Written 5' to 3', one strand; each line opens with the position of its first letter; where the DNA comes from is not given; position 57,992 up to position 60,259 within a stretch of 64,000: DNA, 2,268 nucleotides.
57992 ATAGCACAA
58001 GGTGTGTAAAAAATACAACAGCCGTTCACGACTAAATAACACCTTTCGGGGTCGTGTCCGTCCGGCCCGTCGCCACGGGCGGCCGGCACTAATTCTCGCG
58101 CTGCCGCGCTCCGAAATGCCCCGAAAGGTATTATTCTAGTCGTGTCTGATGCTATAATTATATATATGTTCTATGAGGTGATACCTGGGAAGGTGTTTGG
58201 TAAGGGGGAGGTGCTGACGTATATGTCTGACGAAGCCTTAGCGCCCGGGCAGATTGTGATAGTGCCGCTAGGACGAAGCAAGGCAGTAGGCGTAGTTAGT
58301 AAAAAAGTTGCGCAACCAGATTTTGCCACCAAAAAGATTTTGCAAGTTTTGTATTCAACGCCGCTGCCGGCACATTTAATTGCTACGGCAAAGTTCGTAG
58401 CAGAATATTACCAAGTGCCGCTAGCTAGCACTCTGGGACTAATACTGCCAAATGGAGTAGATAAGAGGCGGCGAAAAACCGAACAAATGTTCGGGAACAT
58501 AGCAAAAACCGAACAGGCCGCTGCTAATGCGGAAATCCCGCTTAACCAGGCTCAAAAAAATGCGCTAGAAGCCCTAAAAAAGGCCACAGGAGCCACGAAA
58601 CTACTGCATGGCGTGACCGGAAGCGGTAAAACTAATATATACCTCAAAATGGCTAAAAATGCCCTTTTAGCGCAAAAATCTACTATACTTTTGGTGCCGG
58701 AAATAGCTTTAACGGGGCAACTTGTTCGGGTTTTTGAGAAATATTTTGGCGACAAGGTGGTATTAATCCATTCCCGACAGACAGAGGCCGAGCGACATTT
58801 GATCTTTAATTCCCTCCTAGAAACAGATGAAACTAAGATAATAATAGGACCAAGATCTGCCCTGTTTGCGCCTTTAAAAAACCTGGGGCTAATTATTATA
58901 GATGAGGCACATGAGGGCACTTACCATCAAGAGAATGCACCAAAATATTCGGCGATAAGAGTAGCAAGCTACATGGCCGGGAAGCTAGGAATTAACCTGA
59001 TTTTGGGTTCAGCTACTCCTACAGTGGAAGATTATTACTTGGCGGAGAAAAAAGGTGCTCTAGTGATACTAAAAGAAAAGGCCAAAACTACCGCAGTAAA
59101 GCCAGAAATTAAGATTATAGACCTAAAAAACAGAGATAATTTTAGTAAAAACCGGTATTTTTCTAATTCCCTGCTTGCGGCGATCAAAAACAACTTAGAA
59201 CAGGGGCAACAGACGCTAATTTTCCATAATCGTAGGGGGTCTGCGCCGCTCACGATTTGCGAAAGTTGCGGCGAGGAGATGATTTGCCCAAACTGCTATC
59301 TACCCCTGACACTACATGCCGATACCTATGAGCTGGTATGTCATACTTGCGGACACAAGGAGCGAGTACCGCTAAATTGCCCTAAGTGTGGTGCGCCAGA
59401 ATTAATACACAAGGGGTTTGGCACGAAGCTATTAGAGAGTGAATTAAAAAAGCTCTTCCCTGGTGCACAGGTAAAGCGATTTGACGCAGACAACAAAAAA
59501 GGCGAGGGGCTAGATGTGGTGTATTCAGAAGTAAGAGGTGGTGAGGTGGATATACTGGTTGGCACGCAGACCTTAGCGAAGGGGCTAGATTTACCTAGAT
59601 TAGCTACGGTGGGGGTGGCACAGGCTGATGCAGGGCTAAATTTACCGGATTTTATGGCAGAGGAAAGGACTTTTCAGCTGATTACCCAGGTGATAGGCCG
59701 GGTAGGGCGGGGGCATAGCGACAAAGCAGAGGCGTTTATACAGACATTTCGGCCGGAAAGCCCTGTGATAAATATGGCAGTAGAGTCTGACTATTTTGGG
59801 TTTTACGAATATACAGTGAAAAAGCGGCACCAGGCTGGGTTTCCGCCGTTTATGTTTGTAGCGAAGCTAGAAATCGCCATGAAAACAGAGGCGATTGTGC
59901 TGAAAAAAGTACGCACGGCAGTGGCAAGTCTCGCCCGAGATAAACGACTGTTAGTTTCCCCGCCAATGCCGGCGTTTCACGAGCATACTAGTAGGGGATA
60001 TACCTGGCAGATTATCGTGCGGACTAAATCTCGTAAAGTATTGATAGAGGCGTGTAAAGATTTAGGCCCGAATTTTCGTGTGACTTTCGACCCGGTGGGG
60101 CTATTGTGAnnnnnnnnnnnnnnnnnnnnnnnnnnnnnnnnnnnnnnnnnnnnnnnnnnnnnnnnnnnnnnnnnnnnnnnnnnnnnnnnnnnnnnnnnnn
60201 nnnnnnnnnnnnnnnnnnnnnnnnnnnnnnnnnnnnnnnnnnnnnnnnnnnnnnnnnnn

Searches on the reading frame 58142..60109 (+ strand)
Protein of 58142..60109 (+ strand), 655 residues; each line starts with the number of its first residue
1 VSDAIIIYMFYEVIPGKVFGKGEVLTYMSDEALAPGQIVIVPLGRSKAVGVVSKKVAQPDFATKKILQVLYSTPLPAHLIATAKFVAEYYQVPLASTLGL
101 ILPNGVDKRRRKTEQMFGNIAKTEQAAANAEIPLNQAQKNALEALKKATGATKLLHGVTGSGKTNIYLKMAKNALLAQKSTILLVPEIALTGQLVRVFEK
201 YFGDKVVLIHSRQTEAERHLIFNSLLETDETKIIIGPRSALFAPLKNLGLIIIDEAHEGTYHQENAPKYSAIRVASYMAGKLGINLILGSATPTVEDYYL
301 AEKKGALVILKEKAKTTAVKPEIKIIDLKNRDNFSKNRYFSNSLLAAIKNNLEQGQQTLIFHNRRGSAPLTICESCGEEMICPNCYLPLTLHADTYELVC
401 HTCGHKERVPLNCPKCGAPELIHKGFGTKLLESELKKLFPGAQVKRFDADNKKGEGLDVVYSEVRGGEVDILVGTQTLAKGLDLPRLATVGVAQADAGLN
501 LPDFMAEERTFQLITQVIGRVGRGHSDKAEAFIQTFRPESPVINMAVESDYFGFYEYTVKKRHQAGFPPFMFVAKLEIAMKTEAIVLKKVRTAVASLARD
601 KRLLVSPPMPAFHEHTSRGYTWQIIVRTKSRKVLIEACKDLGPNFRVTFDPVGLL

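Call 31: find_homologous_proteins(query=window:58142-60109:+, max_evalue=1e-50)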
Query window:58142-60109:+ (655 aa): 7972 proteins with E <= 1e-50 among 8000 candidates; the best 120 are listed.
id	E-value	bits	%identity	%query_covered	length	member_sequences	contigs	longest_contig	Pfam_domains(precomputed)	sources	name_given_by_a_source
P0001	0.0e+0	1444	100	99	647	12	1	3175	PF17764.7,PF00270.36,PF13604.13,PF00271.38,PF18319.8,PF18074.7,PF04851.22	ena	-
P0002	0.0e+0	1392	96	99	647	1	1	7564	PF17764.7,PF00270.36,PF13604.13,PF00271.38,PF18319.8,PF18074.7,PF04851.22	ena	-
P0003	0.0e+0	1387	94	100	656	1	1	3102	PF17764.7,PF00270.36,PF13604.13,PF00271.38,PF18319.8,PF18074.7,PF04851.22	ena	-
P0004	0.0e+0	1386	95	99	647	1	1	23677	PF17764.7,PF00270.36,PF13604.13,PF00271.38,PF18319.8,PF18074.7,PF04851.22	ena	-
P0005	0.0e+0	1380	94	100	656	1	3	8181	PF17764.7,PF00270.36,PF13604.13,PF00271.38,PF18319.8,PF18074.7,PF04851.22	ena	-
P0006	0.0e+0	1364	93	100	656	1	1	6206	PF17764.7,PF00270.36,PF00271.38,PF18319.8,PF18074.7,PF04851.22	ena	-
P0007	0.0e+0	1363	94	99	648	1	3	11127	PF17764.7,PF00270.36,PF13604.13,PF00271.38,PF18319.8,PF18074.7,PF04851.22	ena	-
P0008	0.0e+0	1362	94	99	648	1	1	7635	PF17764.7,PF00270.36,PF00271.38,PF18319.8,PF18074.7,PF04851.22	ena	-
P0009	0.0e+0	1361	94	99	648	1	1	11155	PF17764.7,PF00270.36,PF13604.13,PF00271.38,PF18319.8,PF18074.7,PF04851.22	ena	-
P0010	0.0e+0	1356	93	99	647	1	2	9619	PF17764.7,PF00270.36,PF00271.38,PF18319.8,PF18074.7,PF04851.22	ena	-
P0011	0.0e+0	1355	93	99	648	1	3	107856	PF17764.7,PF00270.36,PF13604.13,PF00271.38,PF18319.8,PF18074.7,PF04851.22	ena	-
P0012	0.0e+0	1353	92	100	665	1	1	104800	PF17764.7,PF00270.36,PF13604.13,PF00271.38,PF18319.8,PF18074.7,PF04851.22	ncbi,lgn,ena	-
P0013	0.0e+0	1352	93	99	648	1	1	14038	PF17764.7,PF00270.36,PF00271.38,PF18319.8,PF18074.7,PF04851.22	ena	-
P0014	0.0e+0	1348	93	99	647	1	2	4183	PF17764.7,PF00270.36,PF13604.13,PF00271.38,PF18319.8,PF18074.7,PF04851.22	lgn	-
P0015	0.0e+0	1343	92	99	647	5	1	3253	PF17764.7,PF00270.36,PF13604.13,PF00271.38,PF18319.8,PF18074.7,PF04851.22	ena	-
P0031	0.0e+0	1287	88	99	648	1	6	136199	PF17764.7,PF00270.36,PF00271.38,PF18319.8,PF18074.7,PF04851.22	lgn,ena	-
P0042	0.0e+0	1251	87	97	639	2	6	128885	PF17764.7,PF00270.36,PF00271.38,PF18319.8,PF18074.7,PF04851.22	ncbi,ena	-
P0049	0.0e+0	1219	83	98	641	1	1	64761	PF17764.7,PF00270.36,PF00271.38,PF18319.8,PF18074.7,PF04851.22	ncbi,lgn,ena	-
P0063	0.0e+0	1194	81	98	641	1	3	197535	PF17764.7,PF00270.36,PF00271.38,PF18319.8,PF18074.7,PF04851.22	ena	-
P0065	0.0e+0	1180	80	99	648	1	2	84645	PF17764.7,PF00270.36,PF00271.38,PF18319.8,PF18074.7,PF04851.22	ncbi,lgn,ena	-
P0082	0.0e+0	1126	77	97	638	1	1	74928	PF17764.7,PF00270.36,PF00271.38,PF18319.8,PF18074.7,PF04851.22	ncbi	-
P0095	0.0e+0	1041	70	99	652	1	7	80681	PF17764.7,PF00270.36,PF00271.38,PF18319.8,PF18074.7,PF04851.22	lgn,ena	-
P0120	0.0e+0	1031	71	99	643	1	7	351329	PF17764.7,PF00270.36,PF00271.38,PF18319.8,PF18074.7,PF04851.22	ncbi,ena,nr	ncbi:primosomal protein N' [Candidatus Saccharibacteria bacterium]|nr:primosomal protein N' [Candida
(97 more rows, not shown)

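Call 32: find_encoding_contigs(protein=P0011, flank=10000, max_places=2)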
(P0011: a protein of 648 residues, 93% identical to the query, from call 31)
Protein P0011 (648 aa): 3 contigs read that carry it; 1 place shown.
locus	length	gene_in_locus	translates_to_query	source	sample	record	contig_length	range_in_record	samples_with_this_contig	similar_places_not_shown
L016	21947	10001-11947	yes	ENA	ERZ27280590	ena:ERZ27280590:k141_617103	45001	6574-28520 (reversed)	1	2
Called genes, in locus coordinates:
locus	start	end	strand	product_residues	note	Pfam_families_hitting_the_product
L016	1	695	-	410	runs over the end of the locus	PF01098:FTSW_RODA_SPOVE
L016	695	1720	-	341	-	PF00953:Glycos_transf_4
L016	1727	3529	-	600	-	PF03717:PBP_dimer, PF00905:Transpeptidase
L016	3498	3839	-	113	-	-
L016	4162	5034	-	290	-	PF01795:Methyltransf_5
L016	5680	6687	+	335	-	PF16162:KwaB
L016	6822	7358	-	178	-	-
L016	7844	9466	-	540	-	PF01368:DHH, PF02272:DHHA1, PF17768:RecJ_OB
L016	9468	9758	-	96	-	-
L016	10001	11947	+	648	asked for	PF17764:PriA_3primeBD, PF00270:DEAD, PF04851:ResIII, PF13604:AAA_30 (faint), PF18319:Zn_ribbon_PriA, PF00271:Helicase_C (weak), PF18074:PriA_C (weak)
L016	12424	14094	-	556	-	-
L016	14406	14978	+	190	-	PF01327:Pep_deformylase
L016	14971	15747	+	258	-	PF00551:Formyl_trans_N, PF02911:Formyl_trans_C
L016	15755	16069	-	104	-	PF18908:DUF5663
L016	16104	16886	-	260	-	-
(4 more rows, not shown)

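Call 33: find_encoding_contigs(protein=P0031, flank=10000, max_places=2)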
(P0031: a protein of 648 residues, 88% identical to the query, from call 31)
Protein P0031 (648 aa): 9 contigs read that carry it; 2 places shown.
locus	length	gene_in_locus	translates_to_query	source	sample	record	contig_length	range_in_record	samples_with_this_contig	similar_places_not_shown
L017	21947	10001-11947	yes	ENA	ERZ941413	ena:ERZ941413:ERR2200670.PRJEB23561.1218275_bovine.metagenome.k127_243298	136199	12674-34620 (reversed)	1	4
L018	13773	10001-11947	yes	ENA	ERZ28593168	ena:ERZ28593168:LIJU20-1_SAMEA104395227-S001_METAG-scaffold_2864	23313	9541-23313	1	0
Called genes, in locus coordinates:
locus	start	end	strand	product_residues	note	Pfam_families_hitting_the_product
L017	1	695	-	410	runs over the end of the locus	PF01098:FTSW_RODA_SPOVE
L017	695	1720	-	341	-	PF00953:Glycos_transf_4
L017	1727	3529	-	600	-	PF03717:PBP_dimer, PF00905:Transpeptidase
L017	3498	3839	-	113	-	-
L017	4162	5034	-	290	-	PF01795:Methyltransf_5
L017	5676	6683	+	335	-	PF16162:KwaB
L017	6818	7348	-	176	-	-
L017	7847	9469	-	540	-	PF01368:DHH, PF02272:DHHA1, PF17768:RecJ_OB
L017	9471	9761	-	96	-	-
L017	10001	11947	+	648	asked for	PF17764:PriA_3primeBD, PF00270:DEAD, PF04851:ResIII, PF18319:Zn_ribbon_PriA, PF00271:Helicase_C (weak), PF18074:PriA_C (weak)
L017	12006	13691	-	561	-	-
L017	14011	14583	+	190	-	PF01327:Pep_deformylase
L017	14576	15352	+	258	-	PF00551:Formyl_trans_N, PF02911:Formyl_trans_C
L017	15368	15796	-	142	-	-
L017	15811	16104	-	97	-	PF18908:DUF5663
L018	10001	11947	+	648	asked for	PF17764:PriA_3primeBD, PF00270:DEAD, PF04851:ResIII, PF18319:Zn_ribbon_PriA, PF00271:Helicase_C (weak), PF18074:PriA_C (weak)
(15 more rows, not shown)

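Call 34: find_encoding_contigs(protein=P0049, flank=10000, max_places=2)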
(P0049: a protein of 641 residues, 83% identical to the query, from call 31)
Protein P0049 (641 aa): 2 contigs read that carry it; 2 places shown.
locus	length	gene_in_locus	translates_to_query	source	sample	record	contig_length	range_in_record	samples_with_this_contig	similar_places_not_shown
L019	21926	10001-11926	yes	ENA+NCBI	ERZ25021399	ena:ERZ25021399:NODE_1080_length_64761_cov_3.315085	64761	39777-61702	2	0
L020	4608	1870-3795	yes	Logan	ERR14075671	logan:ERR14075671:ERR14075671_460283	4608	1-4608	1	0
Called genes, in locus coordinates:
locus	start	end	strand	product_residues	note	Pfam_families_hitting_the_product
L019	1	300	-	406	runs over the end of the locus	PF03033:Glyco_transf_28, PF04101:Glyco_tran_28_C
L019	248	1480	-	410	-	PF01098:FTSW_RODA_SPOVE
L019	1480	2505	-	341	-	PF00953:Glycos_transf_4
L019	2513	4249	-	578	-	PF03717:PBP_dimer, PF00905:Transpeptidase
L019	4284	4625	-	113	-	-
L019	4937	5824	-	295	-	PF01795:Methyltransf_5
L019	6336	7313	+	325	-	PF16162:KwaB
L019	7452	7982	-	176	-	-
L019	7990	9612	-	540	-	PF01368:DHH, PF02272:DHHA1, PF17768:RecJ_OB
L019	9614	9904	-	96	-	-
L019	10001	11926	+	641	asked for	PF17764:PriA_3primeBD, PF00270:DEAD, PF04851:ResIII, PF18319:Zn_ribbon_PriA, PF00271:Helicase_C (weak), PF18074:PriA_C (weak)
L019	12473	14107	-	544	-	-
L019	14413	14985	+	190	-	PF01327:Pep_deformylase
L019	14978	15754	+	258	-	PF00551:Formyl_trans_N, PF02911:Formyl_trans_C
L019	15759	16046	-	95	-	PF18908:DUF5663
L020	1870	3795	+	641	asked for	PF17764:PriA_3primeBD, PF00270:DEAD, PF04851:ResIII, PF18319:Zn_ribbon_PriA, PF00271:Helicase_C (weak), PF18074:PriA_C (weak)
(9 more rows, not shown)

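Call 35: find_encoding_contigs(protein=P0063, flank=10000, max_places=2)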
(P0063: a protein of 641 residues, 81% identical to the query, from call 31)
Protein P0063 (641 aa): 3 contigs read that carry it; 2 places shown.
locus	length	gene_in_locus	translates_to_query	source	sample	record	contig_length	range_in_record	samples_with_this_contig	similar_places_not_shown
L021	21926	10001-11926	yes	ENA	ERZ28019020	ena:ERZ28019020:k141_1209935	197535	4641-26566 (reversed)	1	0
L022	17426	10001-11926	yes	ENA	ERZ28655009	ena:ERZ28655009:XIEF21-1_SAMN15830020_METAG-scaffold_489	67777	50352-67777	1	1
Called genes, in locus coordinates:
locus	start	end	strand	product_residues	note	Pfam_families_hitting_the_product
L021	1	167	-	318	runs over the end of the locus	PF03033:Glyco_transf_28, PF04101:Glyco_tran_28_C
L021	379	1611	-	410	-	PF01098:FTSW_RODA_SPOVE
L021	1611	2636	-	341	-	PF00953:Glycos_transf_4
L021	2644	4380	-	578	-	PF03717:PBP_dimer, PF00905:Transpeptidase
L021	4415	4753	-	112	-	-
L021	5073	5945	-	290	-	PF01795:Methyltransf_5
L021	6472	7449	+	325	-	PF16162:KwaB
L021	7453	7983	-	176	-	-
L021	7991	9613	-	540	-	PF01368:DHH, PF02272:DHHA1, PF17768:RecJ_OB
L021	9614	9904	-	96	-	-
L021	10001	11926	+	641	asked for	PF17764:PriA_3primeBD, PF00270:DEAD, PF04851:ResIII, PF18319:Zn_ribbon_PriA, PF00271:Helicase_C (weak), PF18074:PriA_C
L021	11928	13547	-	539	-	PF09603:Fib_succ_major (faint)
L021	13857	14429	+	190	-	PF01327:Pep_deformylase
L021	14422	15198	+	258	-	PF00551:Formyl_trans_N, PF02911:Formyl_trans_C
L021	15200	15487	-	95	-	PF18908:DUF5663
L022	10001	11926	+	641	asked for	PF17764:PriA_3primeBD, PF00270:DEAD, PF04851:ResIII, PF18319:Zn_ribbon_PriA, PF00271:Helicase_C (weak), PF18074:PriA_C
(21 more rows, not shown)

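Call 36: find_encoding_contigs(protein=P0082, flank=10000, max_places=2)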
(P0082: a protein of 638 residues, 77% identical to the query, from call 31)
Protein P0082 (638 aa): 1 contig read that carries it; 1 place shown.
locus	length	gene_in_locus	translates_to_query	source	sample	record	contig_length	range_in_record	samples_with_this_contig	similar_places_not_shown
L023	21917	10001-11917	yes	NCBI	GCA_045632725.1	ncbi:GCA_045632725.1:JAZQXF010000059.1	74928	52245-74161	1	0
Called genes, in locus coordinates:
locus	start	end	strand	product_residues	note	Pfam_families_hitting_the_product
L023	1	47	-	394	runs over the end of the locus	PF03033:Glyco_transf_28, PF04101:Glyco_tran_28_C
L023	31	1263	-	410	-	PF01098:FTSW_RODA_SPOVE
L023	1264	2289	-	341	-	PF00953:Glycos_transf_4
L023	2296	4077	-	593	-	PF03717:PBP_dimer (weak), PF00905:Transpeptidase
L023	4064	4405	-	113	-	-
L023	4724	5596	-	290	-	PF01795:Methyltransf_5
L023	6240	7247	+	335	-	PF16162:KwaB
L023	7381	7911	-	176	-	-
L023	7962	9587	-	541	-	PF01368:DHH, PF02272:DHHA1, PF17768:RecJ_OB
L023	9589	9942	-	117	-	-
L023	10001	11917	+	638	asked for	PF17764:PriA_3primeBD, PF00270:DEAD, PF04851:ResIII, PF18319:Zn_ribbon_PriA, PF00271:Helicase_C (weak), PF18074:PriA_C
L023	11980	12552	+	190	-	PF01327:Pep_deformylase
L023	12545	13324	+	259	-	PF00551:Formyl_trans_N, PF02911:Formyl_trans_C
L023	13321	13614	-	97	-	PF18908:DUF5663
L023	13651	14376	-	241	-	-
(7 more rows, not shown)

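Call 43: find_encoding_contigs(protein=P0042, flank=10000, max_places=1)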
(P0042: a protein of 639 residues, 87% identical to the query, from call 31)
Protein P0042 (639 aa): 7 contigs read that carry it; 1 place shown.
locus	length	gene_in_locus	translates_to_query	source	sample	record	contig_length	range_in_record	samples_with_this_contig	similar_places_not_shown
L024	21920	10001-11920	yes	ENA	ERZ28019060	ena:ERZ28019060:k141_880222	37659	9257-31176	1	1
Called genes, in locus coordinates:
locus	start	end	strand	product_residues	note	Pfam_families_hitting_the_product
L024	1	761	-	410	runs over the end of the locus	PF01098:FTSW_RODA_SPOVE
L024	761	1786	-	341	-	PF00953:Glycos_transf_4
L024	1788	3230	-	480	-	PF00905:Transpeptidase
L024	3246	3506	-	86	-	-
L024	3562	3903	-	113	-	-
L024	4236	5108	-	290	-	PF01795:Methyltransf_5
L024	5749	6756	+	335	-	PF16162:KwaB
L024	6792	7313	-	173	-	-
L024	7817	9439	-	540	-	PF01368:DHH, PF02272:DHHA1, PF17768:RecJ_OB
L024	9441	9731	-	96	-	-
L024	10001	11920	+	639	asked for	PF17764:PriA_3primeBD, PF00270:DEAD, PF04851:ResIII, PF18319:Zn_ribbon_PriA, PF00271:Helicase_C (weak), PF18074:PriA_C (weak)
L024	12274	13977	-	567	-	-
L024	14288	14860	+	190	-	PF01327:Pep_deformylase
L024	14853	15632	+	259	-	PF00551:Formyl_trans_N, PF02911:Formyl_trans_C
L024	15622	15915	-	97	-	PF18908:DUF5663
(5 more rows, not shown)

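Call 44: find_encoding_contigs(protein=P0065, flank=10000, max_places=1)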
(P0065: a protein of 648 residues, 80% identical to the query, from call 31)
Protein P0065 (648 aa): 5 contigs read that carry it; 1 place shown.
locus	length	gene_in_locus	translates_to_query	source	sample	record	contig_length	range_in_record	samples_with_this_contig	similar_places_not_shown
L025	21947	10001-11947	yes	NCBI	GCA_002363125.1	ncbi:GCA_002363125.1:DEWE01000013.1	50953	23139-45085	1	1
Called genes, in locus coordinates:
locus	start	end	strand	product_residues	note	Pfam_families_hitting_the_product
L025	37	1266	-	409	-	PF01098:FTSW_RODA_SPOVE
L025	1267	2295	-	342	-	PF00953:Glycos_transf_4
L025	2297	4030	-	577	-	PF03717:PBP_dimer, PF00905:Transpeptidase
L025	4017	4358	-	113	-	-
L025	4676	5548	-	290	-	PF01795:Methyltransf_5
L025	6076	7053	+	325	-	PF16162:KwaB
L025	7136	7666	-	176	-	-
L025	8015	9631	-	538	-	PF01368:DHH, PF02272:DHHA1, PF17768:RecJ_OB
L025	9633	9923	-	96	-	-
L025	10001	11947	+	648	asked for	PF17764:PriA_3primeBD, PF00270:DEAD, PF04851:ResIII, PF18319:Zn_ribbon_PriA, PF00271:Helicase_C (weak), PF18074:PriA_C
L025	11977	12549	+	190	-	PF01327:Pep_deformylase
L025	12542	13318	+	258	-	PF00551:Formyl_trans_N, PF02911:Formyl_trans_C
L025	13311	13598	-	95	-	PF18908:DUF5663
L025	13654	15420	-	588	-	PF04760:IF2_N, PF00009:GTP_EFTU, PF00071:Ras (faint), PF01926:MMR_HSR1, PF10662:PduV-EutP (faint), PF22042:EF-G_D2, PF11987:IF-2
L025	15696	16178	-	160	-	PF06695:Sm_multidrug_ex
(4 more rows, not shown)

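Call 45: find_encoding_contigs(protein=P0095, flank=10000, max_places=1)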
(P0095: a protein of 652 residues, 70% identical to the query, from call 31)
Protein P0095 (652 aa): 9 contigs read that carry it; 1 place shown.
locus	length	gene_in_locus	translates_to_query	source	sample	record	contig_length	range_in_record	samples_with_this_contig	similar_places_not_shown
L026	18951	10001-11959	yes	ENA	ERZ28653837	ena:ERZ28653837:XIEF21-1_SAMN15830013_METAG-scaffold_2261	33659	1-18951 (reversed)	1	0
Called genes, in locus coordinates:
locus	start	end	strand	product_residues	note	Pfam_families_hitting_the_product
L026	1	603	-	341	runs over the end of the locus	PF00953:Glycos_transf_4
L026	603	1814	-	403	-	PF00905:Transpeptidase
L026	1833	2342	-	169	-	PF03717:PBP_dimer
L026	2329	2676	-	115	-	-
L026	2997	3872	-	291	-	PF01795:Methyltransf_5, PF01189:Methyltr_RsmB-F (weak)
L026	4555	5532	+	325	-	PF16162:KwaB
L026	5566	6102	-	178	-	PF01928:CYTH (weak)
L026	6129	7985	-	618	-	-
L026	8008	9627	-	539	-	PF01368:DHH, PF02272:DHHA1, PF17768:RecJ_OB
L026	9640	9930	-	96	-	-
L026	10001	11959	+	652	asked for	PF17764:PriA_3primeBD, PF00270:DEAD, PF04851:ResIII, PF18319:Zn_ribbon_PriA (weak), PF00271:Helicase_C (weak), PF18074:PriA_C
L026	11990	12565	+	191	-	PF01327:Pep_deformylase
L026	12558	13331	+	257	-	PF00551:Formyl_trans_N, PF02911:Formyl_trans_C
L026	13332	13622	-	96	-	PF18908:DUF5663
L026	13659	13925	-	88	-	-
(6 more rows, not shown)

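Call 46: find_encoding_contigs(protein=P0120, flank=10000, max_places=1)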
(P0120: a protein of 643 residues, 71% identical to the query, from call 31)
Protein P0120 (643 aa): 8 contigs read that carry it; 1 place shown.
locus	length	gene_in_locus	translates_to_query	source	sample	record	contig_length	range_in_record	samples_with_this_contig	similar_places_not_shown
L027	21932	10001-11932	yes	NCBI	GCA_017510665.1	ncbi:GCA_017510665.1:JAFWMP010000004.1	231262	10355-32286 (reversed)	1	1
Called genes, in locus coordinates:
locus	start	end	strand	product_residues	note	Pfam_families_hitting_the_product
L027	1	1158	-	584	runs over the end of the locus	PF03717:PBP_dimer, PF21922:PBP_dimer_2 (faint), PF00905:Transpeptidase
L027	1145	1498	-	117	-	-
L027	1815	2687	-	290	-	PF01795:Methyltransf_5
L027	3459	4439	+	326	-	PF16162:KwaB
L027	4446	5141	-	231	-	PF04973:NMN_transporter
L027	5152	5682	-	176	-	-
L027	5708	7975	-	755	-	-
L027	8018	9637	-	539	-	PF01368:DHH, PF02272:DHHA1, PF17768:RecJ_OB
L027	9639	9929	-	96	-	-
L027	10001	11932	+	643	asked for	PF17764:PriA_3primeBD, PF04851:ResIII, PF00270:DEAD, PF18319:Zn_ribbon_PriA, PF00271:Helicase_C, PF18074:PriA_C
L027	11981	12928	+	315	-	PF02275:CBAH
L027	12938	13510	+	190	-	PF01327:Pep_deformylase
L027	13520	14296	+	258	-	PF00551:Formyl_trans_N, PF02911:Formyl_trans_C (weak)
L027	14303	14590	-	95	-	PF18908:DUF5663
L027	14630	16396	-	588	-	PF04760:IF2_N, PF00009:GTP_EFTU, PF01926:MMR_HSR1, PF22042:EF-G_D2, PF11987:IF-2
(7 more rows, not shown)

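Call 68: find_encoding_contigs(protein=P0012, flank=10000, max_places=1)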
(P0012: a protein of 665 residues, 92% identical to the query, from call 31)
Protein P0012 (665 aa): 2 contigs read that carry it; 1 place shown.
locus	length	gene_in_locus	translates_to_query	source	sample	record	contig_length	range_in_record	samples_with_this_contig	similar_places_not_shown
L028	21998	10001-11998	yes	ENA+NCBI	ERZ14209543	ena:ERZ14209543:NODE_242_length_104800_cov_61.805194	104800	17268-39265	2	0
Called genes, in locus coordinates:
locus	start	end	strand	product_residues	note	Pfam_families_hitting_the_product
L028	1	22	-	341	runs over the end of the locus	PF00953:Glycos_transf_4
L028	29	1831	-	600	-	PF03717:PBP_dimer, PF00905:Transpeptidase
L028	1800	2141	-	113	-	-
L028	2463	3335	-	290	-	PF01795:Methyltransf_5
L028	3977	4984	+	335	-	PF16162:KwaB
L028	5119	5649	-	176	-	-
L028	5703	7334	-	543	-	-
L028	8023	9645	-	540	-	PF01368:DHH, PF02272:DHHA1, PF17768:RecJ_OB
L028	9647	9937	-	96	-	-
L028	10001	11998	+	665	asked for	PF17764:PriA_3primeBD, PF00270:DEAD, PF04851:ResIII, PF13604:AAA_30 (faint), PF18319:Zn_ribbon_PriA, PF00271:Helicase_C (weak), PF18074:PriA_C (weak)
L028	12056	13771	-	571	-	-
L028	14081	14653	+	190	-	PF01327:Pep_deformylase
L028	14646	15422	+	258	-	PF00551:Formyl_trans_N, PF02911:Formyl_trans_C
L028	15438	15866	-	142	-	-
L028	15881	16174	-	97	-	PF18908:DUF5663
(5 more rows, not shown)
